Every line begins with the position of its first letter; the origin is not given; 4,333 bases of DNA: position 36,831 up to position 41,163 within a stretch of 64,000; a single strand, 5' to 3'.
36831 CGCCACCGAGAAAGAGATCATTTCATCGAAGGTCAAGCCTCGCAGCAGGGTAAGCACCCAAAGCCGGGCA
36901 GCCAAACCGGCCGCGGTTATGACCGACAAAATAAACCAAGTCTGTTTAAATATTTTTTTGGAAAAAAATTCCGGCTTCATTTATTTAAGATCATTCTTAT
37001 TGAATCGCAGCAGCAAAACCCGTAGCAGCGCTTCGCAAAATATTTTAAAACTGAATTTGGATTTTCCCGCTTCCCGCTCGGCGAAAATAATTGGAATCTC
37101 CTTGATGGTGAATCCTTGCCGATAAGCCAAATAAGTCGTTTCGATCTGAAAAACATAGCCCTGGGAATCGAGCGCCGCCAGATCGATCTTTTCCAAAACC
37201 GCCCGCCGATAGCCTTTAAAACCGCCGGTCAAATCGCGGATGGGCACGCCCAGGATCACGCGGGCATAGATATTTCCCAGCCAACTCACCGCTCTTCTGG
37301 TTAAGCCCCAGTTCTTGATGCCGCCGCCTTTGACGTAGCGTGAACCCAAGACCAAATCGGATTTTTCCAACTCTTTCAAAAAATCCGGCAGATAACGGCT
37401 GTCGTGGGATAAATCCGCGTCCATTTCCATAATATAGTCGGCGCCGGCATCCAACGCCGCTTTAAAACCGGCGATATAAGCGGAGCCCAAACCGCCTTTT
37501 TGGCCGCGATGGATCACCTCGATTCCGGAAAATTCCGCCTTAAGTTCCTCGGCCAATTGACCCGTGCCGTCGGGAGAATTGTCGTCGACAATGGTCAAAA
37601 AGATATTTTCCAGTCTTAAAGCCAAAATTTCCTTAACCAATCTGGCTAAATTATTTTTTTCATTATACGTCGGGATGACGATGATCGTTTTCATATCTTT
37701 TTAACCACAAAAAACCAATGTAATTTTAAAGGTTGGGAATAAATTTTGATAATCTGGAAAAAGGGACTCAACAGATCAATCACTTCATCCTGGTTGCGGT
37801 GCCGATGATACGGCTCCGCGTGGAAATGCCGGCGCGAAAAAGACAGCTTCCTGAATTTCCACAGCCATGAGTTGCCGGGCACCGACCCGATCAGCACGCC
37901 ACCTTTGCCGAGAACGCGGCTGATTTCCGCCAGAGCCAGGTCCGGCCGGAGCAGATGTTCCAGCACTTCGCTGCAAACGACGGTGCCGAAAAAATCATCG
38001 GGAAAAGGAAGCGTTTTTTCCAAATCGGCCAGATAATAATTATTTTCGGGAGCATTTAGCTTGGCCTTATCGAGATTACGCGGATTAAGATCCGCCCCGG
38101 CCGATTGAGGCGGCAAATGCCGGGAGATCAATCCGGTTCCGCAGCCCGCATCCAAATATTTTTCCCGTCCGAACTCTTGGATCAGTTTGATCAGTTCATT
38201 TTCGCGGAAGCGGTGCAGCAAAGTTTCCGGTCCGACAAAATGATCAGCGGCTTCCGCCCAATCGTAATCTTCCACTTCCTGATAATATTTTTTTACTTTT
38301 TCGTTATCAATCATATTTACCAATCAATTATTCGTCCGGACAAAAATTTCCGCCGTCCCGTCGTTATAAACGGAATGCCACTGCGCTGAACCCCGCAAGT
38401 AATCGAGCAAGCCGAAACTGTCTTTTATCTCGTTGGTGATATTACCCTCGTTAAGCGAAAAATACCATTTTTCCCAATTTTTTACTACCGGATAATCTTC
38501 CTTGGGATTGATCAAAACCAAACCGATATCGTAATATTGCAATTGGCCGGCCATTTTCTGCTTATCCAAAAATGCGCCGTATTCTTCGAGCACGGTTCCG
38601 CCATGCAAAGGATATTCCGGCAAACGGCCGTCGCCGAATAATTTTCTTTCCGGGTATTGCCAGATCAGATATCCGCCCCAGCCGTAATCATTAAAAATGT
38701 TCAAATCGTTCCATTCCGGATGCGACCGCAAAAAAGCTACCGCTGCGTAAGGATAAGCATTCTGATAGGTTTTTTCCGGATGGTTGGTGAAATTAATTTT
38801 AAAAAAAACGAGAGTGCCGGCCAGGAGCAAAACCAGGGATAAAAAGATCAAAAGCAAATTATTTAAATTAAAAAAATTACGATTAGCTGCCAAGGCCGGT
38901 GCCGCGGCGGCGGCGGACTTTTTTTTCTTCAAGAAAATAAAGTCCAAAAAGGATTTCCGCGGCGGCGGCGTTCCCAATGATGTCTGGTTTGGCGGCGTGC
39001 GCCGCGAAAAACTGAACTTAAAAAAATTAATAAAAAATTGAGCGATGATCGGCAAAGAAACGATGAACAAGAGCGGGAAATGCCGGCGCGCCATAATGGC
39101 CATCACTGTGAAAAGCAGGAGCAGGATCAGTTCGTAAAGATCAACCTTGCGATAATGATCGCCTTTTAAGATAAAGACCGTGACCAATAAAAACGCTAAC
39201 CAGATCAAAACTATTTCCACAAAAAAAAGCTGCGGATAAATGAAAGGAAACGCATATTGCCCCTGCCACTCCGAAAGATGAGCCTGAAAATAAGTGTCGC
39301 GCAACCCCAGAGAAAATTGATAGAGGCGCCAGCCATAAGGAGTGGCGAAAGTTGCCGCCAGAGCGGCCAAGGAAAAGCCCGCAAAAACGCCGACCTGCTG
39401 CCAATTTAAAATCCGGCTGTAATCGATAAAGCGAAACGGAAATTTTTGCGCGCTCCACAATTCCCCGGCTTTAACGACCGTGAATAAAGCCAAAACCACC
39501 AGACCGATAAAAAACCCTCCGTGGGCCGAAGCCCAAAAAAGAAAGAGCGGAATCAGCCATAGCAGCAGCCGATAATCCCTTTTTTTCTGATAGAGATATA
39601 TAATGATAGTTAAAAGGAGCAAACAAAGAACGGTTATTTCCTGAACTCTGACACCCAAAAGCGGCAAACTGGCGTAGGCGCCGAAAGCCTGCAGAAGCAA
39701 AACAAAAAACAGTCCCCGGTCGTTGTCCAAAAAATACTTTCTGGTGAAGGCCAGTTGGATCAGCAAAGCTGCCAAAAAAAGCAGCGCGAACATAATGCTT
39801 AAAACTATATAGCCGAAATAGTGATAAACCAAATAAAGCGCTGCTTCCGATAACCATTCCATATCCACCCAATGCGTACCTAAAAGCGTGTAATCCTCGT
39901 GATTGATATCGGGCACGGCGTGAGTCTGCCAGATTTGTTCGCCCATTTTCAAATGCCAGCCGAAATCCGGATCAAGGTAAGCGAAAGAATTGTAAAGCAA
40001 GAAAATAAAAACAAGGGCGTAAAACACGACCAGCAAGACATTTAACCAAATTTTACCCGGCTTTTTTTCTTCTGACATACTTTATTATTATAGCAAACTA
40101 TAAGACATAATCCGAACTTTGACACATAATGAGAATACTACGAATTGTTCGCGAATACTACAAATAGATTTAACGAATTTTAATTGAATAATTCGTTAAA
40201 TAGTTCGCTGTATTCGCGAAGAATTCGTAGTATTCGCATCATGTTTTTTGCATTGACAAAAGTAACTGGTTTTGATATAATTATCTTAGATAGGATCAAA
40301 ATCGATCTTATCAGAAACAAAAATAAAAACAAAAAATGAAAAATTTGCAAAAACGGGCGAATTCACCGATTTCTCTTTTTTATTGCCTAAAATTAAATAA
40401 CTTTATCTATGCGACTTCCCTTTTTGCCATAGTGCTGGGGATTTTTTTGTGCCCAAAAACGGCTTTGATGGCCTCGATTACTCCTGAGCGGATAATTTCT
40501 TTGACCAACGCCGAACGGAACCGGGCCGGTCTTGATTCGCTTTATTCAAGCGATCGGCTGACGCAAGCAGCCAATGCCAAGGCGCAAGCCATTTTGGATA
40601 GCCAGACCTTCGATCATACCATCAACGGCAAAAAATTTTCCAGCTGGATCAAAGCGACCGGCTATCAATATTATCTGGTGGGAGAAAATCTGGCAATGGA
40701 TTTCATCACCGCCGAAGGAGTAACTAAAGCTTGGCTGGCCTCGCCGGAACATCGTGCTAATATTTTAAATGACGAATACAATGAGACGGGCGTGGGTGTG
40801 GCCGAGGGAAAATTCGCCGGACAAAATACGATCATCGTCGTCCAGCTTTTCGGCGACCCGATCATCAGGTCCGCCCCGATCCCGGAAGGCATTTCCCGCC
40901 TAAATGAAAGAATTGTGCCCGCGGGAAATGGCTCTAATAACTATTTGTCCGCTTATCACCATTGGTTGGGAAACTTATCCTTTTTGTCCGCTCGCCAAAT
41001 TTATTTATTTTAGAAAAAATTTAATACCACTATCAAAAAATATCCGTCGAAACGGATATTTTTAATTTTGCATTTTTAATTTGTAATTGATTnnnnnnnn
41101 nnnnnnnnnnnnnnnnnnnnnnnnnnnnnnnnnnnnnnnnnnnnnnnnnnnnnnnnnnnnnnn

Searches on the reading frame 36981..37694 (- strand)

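Call 13: search_protein_families(library=pfam, proteins=[window:36981-37694:-], max_evalue=0.001)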
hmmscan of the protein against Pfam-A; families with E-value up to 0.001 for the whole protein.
window:36981-37694:- (237 aa): 2 families
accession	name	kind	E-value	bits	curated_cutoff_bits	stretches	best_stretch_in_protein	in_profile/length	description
PF00535.33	Glycos_transf_2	-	4.8e-34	118.2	23.3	1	5-170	2-167/168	Glycosyl transferase family 2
PF13641.12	Glyco_tranf_2_3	-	1.3e-05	25.7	27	1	4-109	4-111/230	Glycosyltransferase like family 2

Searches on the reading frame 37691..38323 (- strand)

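Call 13: search_protein_families(library=pfam, proteins=[window:37691-38323:-], max_evalue=0.001)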
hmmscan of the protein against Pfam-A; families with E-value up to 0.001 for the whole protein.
window:37691-38323:- (210 aa): 5 families
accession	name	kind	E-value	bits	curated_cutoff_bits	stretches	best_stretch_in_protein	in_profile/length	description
PF08241.18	Methyltransf_11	-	6.2e-20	72.1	21.2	1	57-145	1-94/95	Methyltransferase domain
PF13489.12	Methyltransf_23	-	7e-15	55.6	27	1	37-177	2-139/164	Methyltransferase domain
PF13649.12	Methyltransf_25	-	1.3e-13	51.9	27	1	57-142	2-97/97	Methyltransferase domain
PF13847.12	Methyltransf_31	-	1.1e-10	41.8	27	1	54-147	5-110/145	Methyltransferase domain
PF08242.18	Methyltransf_12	-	9.5e-10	39.5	30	1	57-144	1-98/98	Methyltransferase domain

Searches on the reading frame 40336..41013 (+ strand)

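Call 13: search_protein_families(library=pfam, proteins=[window:40336-41013:+], max_evalue=0.001)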
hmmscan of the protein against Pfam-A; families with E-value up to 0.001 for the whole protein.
window:40336-41013:+ (225 aa): 1 family
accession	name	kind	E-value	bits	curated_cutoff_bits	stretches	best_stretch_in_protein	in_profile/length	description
PF00188.32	CAP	-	8.6e-15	56.1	21.1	1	55-170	2-115/117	Cysteine-rich secretory protein family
